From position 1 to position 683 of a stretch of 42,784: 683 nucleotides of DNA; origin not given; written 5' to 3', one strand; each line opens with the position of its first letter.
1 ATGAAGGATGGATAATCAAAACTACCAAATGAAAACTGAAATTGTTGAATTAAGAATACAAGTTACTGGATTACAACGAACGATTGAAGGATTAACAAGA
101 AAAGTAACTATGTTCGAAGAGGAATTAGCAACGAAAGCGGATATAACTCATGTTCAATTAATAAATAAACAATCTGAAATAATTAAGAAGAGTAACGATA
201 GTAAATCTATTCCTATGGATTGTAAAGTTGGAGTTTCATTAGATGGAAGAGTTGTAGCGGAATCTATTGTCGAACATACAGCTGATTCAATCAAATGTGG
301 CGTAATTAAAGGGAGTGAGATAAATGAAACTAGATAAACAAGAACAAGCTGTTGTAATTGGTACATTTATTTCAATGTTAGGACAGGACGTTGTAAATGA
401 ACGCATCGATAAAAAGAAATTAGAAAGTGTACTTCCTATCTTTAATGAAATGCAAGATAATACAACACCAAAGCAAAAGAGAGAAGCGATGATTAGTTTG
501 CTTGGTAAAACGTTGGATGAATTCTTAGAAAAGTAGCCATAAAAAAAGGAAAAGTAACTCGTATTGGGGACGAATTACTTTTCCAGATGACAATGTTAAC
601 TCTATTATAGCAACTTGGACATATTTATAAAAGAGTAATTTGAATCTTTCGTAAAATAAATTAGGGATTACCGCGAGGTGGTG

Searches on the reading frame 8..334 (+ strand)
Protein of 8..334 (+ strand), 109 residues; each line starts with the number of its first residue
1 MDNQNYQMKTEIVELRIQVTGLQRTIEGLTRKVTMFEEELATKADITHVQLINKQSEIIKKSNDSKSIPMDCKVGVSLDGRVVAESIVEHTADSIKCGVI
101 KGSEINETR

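Call 59: search_protein_families(library=pfam, proteins=[window:8-334:+], max_evalue=0.01)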
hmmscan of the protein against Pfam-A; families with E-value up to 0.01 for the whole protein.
window:8-334:+ (109 aa): 1 family
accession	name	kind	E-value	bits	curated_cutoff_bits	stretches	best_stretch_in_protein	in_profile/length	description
PF07407.17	Seadorna_VP6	-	0.0026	17.4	27.2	1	4-84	3-87/399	Seadornavirus VP6 protein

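Call 60: search_protein_families(library=phrogs, proteins=[window:8-334:+], max_evalue=0.001)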
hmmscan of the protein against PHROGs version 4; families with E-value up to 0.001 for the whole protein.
window:8-334:+ (109 aa): 2 families
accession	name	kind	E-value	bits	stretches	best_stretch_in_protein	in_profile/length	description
phrog_8488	-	unknown function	1.3e-61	206.8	1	1-109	11-119/119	-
phrog_7303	-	unknown function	3.3e-07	31.3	1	4-59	23-77/80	-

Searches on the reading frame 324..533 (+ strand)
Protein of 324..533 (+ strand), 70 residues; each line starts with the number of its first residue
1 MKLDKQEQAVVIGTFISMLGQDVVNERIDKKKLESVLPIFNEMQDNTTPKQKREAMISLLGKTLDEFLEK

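Call 59: search_protein_families(library=pfam, proteins=[window:324-533:+], max_evalue=0.01)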
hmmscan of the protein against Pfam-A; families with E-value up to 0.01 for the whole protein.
window:324-533:+ (70 aa): 0 families

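Call 60: search_protein_families(library=phrogs, proteins=[window:324-533:+], max_evalue=0.001)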
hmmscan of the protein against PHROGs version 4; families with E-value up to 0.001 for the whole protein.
window:324-533:+ (70 aa): 3 families
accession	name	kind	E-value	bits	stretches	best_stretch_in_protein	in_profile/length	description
phrog_2395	-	unknown function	3.2e-37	127.3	1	1-70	15-84/96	-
phrog_20818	-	unknown function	1.7e-13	51.8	1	1-69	1-69/124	-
phrog_18740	-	unknown function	3e-07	31.5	1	3-56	4-55/66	-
